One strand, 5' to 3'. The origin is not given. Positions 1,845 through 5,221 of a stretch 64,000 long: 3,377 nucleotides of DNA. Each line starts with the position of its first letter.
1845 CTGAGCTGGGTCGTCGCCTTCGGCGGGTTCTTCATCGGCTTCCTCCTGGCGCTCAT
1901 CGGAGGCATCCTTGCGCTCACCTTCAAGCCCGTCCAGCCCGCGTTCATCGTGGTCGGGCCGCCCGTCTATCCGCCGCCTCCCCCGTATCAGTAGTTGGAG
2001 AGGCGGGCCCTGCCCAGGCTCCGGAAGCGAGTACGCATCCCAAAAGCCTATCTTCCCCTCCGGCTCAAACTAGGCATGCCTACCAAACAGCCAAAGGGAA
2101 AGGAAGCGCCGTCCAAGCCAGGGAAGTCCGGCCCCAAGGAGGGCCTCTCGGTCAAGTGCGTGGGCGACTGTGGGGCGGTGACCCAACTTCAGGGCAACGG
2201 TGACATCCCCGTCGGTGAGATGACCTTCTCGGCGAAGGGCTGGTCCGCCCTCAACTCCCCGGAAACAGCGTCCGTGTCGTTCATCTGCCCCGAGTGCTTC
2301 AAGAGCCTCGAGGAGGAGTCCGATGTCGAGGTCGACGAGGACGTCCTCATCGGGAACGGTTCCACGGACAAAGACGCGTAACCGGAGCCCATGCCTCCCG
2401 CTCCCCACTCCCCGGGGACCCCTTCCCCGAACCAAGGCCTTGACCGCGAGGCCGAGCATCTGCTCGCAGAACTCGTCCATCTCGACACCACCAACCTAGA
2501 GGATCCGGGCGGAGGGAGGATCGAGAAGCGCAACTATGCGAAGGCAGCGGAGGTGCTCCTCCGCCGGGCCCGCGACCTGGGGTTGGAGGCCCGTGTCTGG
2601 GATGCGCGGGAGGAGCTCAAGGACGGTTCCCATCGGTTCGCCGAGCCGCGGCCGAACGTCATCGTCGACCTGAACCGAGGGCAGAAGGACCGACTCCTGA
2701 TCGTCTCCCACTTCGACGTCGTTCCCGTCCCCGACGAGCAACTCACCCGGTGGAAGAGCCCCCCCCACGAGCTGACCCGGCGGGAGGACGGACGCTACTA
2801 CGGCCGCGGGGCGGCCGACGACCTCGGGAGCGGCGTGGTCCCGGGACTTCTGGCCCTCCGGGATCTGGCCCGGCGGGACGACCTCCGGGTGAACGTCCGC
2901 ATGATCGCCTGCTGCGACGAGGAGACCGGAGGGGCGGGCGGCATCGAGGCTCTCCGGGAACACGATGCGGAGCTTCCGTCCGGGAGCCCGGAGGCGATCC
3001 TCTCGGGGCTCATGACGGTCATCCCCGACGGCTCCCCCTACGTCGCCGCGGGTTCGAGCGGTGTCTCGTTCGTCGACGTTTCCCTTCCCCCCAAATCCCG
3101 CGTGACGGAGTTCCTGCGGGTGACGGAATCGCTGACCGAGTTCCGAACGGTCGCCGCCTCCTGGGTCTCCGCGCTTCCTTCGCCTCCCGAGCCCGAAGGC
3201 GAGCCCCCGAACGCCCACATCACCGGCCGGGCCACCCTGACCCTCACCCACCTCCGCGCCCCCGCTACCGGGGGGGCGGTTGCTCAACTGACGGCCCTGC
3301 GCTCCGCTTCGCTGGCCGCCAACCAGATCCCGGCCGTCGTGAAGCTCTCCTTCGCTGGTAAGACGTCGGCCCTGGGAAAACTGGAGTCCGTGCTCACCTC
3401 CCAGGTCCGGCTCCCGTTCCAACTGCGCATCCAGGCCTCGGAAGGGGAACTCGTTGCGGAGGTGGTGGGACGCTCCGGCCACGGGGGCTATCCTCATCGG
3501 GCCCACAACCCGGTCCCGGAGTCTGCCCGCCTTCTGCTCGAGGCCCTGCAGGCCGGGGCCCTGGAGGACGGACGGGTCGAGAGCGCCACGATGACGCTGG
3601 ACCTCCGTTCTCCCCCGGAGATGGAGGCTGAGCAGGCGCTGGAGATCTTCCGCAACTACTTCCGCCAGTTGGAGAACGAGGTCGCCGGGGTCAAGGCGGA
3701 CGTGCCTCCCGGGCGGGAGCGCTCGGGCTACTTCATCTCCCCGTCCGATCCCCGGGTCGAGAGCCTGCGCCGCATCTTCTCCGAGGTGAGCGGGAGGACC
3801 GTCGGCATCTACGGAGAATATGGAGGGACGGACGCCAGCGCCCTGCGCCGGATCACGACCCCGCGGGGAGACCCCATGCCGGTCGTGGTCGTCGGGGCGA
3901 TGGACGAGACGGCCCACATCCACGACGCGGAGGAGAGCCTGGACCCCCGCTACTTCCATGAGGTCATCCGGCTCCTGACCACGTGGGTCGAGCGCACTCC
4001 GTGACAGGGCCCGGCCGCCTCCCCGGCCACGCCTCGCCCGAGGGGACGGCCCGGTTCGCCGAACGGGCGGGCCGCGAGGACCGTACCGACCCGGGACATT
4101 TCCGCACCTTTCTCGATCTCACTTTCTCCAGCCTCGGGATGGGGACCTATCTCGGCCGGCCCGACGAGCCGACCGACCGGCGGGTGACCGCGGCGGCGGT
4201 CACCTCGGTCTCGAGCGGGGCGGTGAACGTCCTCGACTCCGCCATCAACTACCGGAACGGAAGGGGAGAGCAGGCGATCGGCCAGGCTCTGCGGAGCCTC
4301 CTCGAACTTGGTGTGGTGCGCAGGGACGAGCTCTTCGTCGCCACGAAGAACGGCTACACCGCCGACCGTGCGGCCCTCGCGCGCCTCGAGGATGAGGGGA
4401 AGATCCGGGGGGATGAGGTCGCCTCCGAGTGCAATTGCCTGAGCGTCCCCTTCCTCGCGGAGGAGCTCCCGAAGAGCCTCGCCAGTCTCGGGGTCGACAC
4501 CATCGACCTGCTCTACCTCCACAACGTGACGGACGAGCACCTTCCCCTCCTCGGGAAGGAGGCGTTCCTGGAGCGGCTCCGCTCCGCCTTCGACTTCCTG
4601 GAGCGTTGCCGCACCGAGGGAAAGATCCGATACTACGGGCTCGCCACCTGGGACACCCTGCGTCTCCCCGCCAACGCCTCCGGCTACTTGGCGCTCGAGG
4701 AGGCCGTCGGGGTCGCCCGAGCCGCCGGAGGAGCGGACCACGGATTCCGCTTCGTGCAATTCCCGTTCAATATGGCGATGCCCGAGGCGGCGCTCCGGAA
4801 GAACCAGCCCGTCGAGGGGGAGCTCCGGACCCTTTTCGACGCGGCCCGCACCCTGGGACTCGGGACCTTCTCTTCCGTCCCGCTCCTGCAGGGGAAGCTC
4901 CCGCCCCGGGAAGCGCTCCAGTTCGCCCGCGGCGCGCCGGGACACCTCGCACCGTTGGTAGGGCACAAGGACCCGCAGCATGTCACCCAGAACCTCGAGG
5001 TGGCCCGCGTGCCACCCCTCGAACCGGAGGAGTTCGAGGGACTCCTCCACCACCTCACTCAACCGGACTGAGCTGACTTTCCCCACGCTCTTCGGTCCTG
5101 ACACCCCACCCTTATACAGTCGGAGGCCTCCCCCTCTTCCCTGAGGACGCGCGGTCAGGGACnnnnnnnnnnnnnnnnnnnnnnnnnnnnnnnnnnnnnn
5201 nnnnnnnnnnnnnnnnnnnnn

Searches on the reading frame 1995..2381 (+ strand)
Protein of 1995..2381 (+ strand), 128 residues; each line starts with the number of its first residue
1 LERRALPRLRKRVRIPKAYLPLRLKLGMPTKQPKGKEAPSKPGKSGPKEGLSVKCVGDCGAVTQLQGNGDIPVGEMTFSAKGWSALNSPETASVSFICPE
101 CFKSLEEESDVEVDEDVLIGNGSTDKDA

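Call 58: find_encoding_contigs(protein=window:1995-2381:+, flank=10000, max_places=3)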
Protein window:1995-2381:+ (128 aa): no gene with exactly this product is on record in the collection.

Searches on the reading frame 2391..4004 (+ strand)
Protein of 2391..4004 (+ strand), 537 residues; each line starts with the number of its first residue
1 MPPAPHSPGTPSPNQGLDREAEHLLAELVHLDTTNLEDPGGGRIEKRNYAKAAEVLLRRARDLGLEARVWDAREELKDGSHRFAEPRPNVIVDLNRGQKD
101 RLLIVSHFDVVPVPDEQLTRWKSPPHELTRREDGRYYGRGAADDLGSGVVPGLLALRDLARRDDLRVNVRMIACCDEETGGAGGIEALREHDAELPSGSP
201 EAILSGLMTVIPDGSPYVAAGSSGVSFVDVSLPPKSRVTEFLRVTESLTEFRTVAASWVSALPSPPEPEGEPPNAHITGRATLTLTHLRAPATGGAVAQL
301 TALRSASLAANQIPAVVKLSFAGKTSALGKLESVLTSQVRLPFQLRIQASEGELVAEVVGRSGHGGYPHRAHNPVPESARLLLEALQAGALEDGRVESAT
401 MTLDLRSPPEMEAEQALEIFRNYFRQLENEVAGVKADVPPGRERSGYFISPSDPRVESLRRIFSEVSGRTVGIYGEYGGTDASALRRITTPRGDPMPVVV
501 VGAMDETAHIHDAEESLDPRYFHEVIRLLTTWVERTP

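Call 59: find_encoding_contigs(protein=window:2391-4004:+, flank=10000, max_places=3)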
Protein window:2391-4004:+ (537 aa): 24 contigs read that carry it; 3 places shown.
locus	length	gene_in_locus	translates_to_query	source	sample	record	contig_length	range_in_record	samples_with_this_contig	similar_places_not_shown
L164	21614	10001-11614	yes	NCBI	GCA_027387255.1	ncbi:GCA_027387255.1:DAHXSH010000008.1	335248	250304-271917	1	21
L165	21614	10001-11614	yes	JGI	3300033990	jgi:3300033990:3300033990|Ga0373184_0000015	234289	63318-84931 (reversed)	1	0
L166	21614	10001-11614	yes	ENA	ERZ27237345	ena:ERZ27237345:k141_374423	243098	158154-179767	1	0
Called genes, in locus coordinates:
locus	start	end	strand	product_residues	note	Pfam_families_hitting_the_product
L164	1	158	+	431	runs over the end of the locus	-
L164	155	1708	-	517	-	-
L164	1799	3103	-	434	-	PF03116:NQR2_RnfD_RnfE (weak)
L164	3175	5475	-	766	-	PF00801:PKD, PF18911:PKD_4, PF00801:PKD, PF18911:PKD_4, PF00801:PKD, PF18911:PKD_4, PF00801:PKD, PF18911:PKD_4, +5 more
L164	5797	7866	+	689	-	PF00083:Sugar_tr, PF07690:MFS_1, PF01865:PhoU_div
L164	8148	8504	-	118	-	-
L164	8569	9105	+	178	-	PF09858:DUF2085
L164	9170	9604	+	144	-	PF19609:DUF6114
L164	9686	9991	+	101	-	-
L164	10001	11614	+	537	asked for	PF04389:Peptidase_M28 (weak), PF01546:Peptidase_M20, PF07687:M20_dimer (faint)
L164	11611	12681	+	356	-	PF00248:Aldo_ket_red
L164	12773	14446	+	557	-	PF00528:BPD_transp_1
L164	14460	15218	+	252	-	PF00005:ABC_tran, PF13304:AAA_21 (weak)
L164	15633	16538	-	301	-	-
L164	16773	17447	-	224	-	-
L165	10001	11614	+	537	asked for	PF04389:Peptidase_M28 (weak), PF01546:Peptidase_M20, PF07687:M20_dimer (faint)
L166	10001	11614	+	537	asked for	PF04389:Peptidase_M28 (weak), PF01546:Peptidase_M20, PF07687:M20_dimer (faint)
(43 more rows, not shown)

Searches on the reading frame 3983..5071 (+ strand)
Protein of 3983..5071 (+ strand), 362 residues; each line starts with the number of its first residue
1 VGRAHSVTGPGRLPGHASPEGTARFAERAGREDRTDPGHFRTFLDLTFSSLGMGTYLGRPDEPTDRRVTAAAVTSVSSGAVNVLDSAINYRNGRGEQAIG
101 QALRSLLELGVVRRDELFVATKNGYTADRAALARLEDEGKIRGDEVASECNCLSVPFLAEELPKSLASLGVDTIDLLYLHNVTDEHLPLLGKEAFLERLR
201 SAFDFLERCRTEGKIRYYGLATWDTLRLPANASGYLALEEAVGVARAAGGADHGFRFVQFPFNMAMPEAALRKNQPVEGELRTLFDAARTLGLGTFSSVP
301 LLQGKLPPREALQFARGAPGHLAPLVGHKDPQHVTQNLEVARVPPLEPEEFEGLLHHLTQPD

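Call 19: search_solved_structures(query=window:3983-5071:+, show_alignments=0, max_evalue=0.001)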
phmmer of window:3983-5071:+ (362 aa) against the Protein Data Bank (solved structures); distinct sequences matched with E-value up to 0.001: 9.
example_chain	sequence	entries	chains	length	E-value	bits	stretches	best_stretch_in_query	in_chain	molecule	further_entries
1qwk_A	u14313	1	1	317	2.8e-06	30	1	51-128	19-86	aldo-keto reductase family 1 member C1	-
3ln3_A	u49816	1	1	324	5.3e-06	29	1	49-132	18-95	Dihydrodiol dehydrogenase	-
5uxf_A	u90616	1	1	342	8.6e-06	28.4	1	49-132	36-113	Dihydrodiol dehydrogenase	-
6m7k_A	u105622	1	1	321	1e-05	28.1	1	49-133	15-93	Aldo-keto reductase family 1 member C13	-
1zgd_A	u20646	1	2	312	0.00019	23.9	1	52-128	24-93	chalcone reductase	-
7w1w_A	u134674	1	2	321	0.0005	22.5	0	45-122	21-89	AKR4-2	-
7f7j_A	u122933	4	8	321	0.0005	22.5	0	45-122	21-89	AKR4-2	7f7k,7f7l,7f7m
1q13_A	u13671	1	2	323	0.00062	22.2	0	50-140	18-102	Prostaglandin-E2 9-reductase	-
1q5m_A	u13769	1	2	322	0.00066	22.2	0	50-140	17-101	Prostaglandin-E2 9-reductase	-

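Call 53: search_solved_structures(query=window:4100-5071:+, max_evalue=10, show_alignments=0)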
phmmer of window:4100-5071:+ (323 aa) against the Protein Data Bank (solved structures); distinct sequences matched with E-value up to 10: 106 (the best 60 are shown).
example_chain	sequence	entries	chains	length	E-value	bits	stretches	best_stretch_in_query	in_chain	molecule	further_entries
1qwk_A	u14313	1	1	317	2.3e-06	30.3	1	12-89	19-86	aldo-keto reductase family 1 member C1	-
3ln3_A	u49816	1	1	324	3.6e-06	29.6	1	10-95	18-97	Dihydrodiol dehydrogenase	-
5uxf_A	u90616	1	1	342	6e-06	28.9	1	10-95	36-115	Dihydrodiol dehydrogenase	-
6m7k_A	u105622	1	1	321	6.7e-06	28.7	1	10-94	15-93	Aldo-keto reductase family 1 member C13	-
1zgd_A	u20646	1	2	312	0.00015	24.3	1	13-89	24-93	chalcone reductase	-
1q5m_A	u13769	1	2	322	0.00057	22.4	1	11-101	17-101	Prostaglandin-E2 9-reductase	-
1q13_A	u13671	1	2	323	0.00058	22.4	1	11-101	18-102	Prostaglandin-E2 9-reductase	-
7w1w_A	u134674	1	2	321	0.00065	22.2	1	11-83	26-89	AKR4-2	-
7f7j_A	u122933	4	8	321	0.00065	22.2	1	11-83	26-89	AKR4-2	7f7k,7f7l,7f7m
1pyf_A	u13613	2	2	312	0.00081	21.9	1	36-186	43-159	IolS protein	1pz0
6cia_A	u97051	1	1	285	0.0017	20.9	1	11-70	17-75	Aldo/keto reductase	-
1ynp_A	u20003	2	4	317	0.002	20.6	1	6-182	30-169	oxidoreductase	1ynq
1vp5_A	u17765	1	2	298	0.002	20.6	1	41-84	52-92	2,5-diketo-D-gluconic acid reductase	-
2fvl_A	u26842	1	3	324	0.002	20.6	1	11-85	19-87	Aldo-keto reductase family 1, member C4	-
4wgh_A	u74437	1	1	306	0.0021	20.6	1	10-70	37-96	Aldehyde reductase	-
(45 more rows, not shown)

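Call 60: search_protein_families(library=pfam, proteins=[window:3983-5071:+], max_evalue=0.001)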
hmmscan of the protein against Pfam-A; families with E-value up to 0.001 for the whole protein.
window:3983-5071:+ (362 aa): 1 family
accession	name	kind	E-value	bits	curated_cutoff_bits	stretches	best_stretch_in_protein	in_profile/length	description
PF00248.27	Aldo_ket_red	-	2.1e-22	80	24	1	51-228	2-145/291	Aldo/keto reductase family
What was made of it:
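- On NphT-type NPMN-dependent aldo-keto reductase (candidate client; window AKR 3983-5071): The AKR is very divergent (PF00248 80 bits over its N-terminal half, call 60).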
